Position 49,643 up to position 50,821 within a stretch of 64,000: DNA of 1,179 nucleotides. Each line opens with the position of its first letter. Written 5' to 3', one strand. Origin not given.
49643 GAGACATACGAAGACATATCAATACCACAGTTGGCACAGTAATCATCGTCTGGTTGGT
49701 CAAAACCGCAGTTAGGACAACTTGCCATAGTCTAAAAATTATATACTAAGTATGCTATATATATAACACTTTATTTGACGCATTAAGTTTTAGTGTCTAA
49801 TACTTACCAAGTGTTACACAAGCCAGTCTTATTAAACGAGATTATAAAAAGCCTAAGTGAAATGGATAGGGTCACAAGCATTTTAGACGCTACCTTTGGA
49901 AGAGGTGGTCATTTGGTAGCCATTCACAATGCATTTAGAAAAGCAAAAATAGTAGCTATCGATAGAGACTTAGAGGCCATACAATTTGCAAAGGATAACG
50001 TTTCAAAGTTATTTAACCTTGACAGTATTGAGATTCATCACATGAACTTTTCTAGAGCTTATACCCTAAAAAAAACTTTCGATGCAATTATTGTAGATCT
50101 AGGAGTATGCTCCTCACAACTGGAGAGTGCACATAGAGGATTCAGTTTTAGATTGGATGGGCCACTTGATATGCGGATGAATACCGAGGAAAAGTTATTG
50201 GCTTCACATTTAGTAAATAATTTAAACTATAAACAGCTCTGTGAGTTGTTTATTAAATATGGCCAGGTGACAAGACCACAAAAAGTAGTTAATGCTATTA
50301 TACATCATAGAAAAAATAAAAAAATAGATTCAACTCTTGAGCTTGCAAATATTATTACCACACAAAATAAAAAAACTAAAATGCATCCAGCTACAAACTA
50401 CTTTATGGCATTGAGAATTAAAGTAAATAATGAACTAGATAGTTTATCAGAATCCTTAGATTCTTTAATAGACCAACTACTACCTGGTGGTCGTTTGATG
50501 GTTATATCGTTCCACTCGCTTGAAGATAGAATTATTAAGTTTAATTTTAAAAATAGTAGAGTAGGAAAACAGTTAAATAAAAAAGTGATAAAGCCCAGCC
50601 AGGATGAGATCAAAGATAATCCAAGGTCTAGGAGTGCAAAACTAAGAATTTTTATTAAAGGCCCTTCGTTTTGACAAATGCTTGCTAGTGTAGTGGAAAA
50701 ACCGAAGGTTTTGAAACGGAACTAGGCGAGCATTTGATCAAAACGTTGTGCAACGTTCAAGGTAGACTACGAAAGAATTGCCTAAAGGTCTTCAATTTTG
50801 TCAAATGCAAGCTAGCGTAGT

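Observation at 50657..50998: Three different hairpins in constant flanks, with compensatory stem changes, wedged between rsmH and ftsL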

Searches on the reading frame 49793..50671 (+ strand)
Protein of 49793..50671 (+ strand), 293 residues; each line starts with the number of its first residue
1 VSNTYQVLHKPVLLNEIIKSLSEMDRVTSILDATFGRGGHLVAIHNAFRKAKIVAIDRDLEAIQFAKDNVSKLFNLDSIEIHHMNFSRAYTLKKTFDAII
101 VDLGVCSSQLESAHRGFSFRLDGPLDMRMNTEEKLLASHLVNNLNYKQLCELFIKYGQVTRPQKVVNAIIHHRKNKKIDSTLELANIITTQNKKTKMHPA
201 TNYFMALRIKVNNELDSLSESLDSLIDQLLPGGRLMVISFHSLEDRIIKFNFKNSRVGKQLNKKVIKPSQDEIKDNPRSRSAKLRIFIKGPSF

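Call 11: find_homologous_proteins(query=window:49793-50671:+, max_evalue=1e-30)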
Query window:49793-50671:+ (293 aa): 7957 proteins with E <= 1e-30 among 8000 candidates; the best 120 are listed.
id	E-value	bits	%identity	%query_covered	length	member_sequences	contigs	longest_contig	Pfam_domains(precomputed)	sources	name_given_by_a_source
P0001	1.3e-117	410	68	97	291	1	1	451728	PF13847.13,PF01795.26,PF13649.13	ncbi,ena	-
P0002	4.6e-113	395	66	97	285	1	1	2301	PF13847.13,PF01795.26,PF13649.13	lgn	-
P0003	1.4e-104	368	64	96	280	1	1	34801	PF01795.26,PF13649.13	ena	-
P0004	3.2e-93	330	62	89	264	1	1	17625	PF01795.26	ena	-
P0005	6.1e-80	287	49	96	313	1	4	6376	PF01795.26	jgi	jgi:16S rRNA (cytosine1402-N4)-methyltransferase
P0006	5.1e-77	277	51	97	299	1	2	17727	PF01795.26,PF13649.13,PF08242.19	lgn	-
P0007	4.3e-76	274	50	96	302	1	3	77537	PF01795.26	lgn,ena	-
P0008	9.3e-75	270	48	96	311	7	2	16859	PF01795.26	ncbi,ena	-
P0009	3.2e-74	268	49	96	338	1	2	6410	PF01795.26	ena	-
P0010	5.7e-74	267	48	95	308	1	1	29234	PF01795.26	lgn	-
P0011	6.1e-73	264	48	97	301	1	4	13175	PF01795.26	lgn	-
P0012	8.2e-72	260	48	96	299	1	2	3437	PF01795.26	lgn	-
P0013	1.1e-71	260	49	97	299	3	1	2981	PF01795.26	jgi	jgi:16S rRNA (cytosine1402-N4)-methyltransferase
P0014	3.2e-71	258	47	95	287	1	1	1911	PF01795.26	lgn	-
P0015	3.4e-71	258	47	97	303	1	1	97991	PF01795.26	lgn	-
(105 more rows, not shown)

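Call 12: find_encoding_contigs(protein=P0001, flank=10000, max_places=3)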
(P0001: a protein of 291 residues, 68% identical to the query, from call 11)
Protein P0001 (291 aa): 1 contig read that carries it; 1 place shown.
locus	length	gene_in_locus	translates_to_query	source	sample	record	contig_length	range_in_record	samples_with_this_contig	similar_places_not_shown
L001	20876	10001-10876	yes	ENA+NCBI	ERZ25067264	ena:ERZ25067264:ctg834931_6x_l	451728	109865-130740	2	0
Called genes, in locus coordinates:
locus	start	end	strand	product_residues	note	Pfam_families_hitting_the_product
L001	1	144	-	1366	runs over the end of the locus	-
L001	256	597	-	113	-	PF13744:HTH_37 (weak)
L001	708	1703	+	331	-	PF01820:Dala_Dala_lig_N, PF02655:ATP-grasp_3, PF02786:CPSase_L_D2 (weak), PF02222:ATP-grasp, PF07478:Dala_Dala_lig_C, PF13535:ATP-grasp_4 (weak)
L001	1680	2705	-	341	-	PF01073:3Beta_HSD, PF01370:Epimerase, PF02719:Polysacc_synt_2, PF04321:RmlD_sub_bind, PF16363:GDP_Man_Dehyd, PF07993:NAD_binding_4 (weak)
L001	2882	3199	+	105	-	PF01906:YbjQ_1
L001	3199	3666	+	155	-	PF01906:YbjQ_1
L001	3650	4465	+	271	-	PF01435:Peptidase_M48, PF10463:Peptidase_U49 (weak)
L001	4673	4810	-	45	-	-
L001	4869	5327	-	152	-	-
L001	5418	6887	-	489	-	PF00496:SBP_bac_5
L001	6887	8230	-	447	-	PF02113:Peptidase_S13, PF13354:Beta-lactamase2 (faint)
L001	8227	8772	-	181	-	PF00156:Pribosyltran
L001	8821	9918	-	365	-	-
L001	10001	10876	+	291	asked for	PF01795:Methyltransf_5, PF13847:Methyltransf_31 (faint), PF13649:Methyltransf_25 (faint)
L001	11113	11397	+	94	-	PF04999:FtsL (weak)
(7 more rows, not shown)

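Call 13: find_encoding_contigs(protein=P0003, flank=10000, max_places=3)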
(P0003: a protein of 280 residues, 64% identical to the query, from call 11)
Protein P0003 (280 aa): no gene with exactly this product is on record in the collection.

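Call 14: find_encoding_contigs(protein=P0004, flank=10000, max_places=3)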
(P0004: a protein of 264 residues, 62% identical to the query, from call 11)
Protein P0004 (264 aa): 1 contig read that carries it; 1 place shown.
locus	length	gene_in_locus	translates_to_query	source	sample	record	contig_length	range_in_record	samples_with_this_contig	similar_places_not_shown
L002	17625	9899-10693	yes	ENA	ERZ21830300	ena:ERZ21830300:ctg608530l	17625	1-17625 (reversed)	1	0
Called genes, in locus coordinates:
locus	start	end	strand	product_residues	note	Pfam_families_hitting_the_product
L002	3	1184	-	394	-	?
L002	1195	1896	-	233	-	-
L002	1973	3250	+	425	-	PF05697:Trigger_N, PF05698:Trigger_C (faint)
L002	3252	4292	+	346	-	-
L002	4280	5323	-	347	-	PF01252:Peptidase_A8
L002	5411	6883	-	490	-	PF00496:SBP_bac_5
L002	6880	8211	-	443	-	PF02113:Peptidase_S13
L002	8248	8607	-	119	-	PF00156:Pribosyltran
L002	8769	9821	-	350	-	-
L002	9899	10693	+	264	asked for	PF01795:Methyltransf_5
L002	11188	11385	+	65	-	PF03717:PBP_dimer (weak)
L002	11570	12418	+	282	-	PF00905:Transpeptidase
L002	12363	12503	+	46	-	-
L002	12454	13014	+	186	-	PF00905:Transpeptidase, PF03793:PASTA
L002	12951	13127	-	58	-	-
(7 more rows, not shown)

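Call 20: find_related_loci(query=A1, collection=genome_contigs, flank=6000)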
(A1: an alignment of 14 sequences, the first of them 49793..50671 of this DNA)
Query A1 (293 aa) in genome_contigs; peptide patterns used: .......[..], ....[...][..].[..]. (x = any residue, [..] = any of these).
600 stretches matched a pattern (row limit reached: there are more); 600 encode a relative of the query (tblastn E <= 1e-3); the best 80 are kept; 80 distinct loci.
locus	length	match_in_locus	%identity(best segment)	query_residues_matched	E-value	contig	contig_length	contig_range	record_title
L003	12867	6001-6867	45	8-289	3e-77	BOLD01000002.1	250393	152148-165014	MAG: Oligoflexia bacterium BroJett040 DNA, sequence02, whole genome shotgun sequence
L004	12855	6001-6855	45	9-287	3e-74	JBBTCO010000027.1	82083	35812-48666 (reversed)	MAG: Bdellovibrionota bacterium isolate H41-bin001_1 H41_bin001_1_000000000027, whole genome shotgun sequence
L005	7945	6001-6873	46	9-287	1e-73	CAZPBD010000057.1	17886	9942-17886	MAG TPA_asm: uncultured Pseudobdellovibrionaceae bacterium isolate SRP302895_co1_280 genome assembly, contig: NODE_5918_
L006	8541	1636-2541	41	9-287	2e-64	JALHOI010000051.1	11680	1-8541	MAG: Bdellovibrionaceae bacterium isolate bin.126_sub c_000000020452, whole genome shotgun sequence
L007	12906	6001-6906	40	9-287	8e-64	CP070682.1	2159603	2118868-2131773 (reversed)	MAG: bacterium isolate bin676 chromosome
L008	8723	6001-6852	41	7-286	2e-63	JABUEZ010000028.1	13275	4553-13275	MAG: Candidatus Profundicultor aquiphilus isolate Ch31 NODE_3776_length_13275_cov_3.13455_ID_8694135, whole genome shotg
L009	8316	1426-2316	39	9-289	4e-63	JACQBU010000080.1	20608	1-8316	MAG: Nitrospinota bacterium isolate NC_groundwater_950_Pr1_S-0.2um_59_16 Montesol18-Sp2_coassembly_scaffold_626158, whol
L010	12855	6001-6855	41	9-289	4e-63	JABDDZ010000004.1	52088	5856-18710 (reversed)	MAG: Chlamydiae bacterium isolate BWMinHeated_Nextera20_MAG2 3300020904.a:Ga0207088_1005, whole genome shotgun sequence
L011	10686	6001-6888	42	7-289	8e-61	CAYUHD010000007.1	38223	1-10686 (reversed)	MAG TPA_asm: uncultured Gammaproteobacteria bacterium isolate SRP077602_co11_421 genome assembly, contig: NODE_848_lengt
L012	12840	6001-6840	44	8-286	2e-60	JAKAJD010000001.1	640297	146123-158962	MAG: bacterium isolate WY3.bin73 NODE_5_length_640297_cov_3.520291, whole genome shotgun sequence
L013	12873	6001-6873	41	6-286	1e-59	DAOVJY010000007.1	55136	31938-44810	MAG TPA_asm: Candidatus Omnitrophota bacterium isolate CSMAG_1405 CSMAG_1405_k141_4521308_length_55136_cov_32.9956, whol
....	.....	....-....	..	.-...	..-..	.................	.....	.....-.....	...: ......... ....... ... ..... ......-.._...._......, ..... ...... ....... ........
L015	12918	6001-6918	37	7-289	2e-59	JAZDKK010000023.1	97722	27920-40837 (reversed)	MAG: Verrucomicrobiota bacterium isolate MEGAHIT-group-0.530 k141_233824, whole genome shotgun sequence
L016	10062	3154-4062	37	9-289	1e-58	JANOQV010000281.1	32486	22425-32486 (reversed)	MAG: Pedosphaera sp. isolate VAR_4_metabat_254_sub VAR_4_k141_4011524, whole genome shotgun sequence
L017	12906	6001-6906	39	9-287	1e-58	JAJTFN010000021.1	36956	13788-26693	MAG: Verrucomicrobium sp. isolate 49614_E7 Sample_49614_scaffold_470, whole genome shotgun sequence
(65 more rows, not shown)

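Call 62: list_cluster_members(proteins=[P0001, P0121, P0123, P0122, P0003, P0004])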
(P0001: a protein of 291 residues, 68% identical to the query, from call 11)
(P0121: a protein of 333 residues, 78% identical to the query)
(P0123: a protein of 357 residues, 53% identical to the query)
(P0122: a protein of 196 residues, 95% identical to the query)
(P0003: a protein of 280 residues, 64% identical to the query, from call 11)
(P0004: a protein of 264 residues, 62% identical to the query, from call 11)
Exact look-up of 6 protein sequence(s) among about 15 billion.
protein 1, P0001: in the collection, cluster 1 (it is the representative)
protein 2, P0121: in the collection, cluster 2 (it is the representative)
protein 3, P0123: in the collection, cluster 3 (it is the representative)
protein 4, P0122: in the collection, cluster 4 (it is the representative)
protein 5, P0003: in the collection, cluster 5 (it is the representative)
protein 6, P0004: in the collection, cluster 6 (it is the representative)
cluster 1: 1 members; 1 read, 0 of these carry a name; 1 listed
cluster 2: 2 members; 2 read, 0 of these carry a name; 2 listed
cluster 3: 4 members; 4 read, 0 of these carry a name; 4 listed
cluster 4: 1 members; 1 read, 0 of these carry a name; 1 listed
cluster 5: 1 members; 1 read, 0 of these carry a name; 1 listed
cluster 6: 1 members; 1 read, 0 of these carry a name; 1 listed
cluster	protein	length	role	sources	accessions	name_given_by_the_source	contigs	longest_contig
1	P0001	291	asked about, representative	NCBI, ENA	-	-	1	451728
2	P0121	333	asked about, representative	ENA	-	-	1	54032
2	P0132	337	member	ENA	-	-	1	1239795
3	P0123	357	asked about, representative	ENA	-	-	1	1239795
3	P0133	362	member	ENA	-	-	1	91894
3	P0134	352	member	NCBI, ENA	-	-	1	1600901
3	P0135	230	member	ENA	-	-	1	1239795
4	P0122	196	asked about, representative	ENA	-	-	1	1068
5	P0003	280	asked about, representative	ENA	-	-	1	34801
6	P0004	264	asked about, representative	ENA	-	-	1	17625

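Call 81: find_encoding_contigs(protein=P0002, flank=3000, max_places=3)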
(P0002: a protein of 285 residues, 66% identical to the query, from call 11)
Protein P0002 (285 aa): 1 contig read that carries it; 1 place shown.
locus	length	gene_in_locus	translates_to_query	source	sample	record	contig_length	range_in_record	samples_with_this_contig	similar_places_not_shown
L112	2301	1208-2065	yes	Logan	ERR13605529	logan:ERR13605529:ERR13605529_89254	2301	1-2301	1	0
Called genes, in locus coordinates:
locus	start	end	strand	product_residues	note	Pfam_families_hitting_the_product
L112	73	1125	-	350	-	-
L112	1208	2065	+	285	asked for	PF01795:Methyltransf_5, PF13847:Methyltransf_31 (faint), PF13649:Methyltransf_25 (weak)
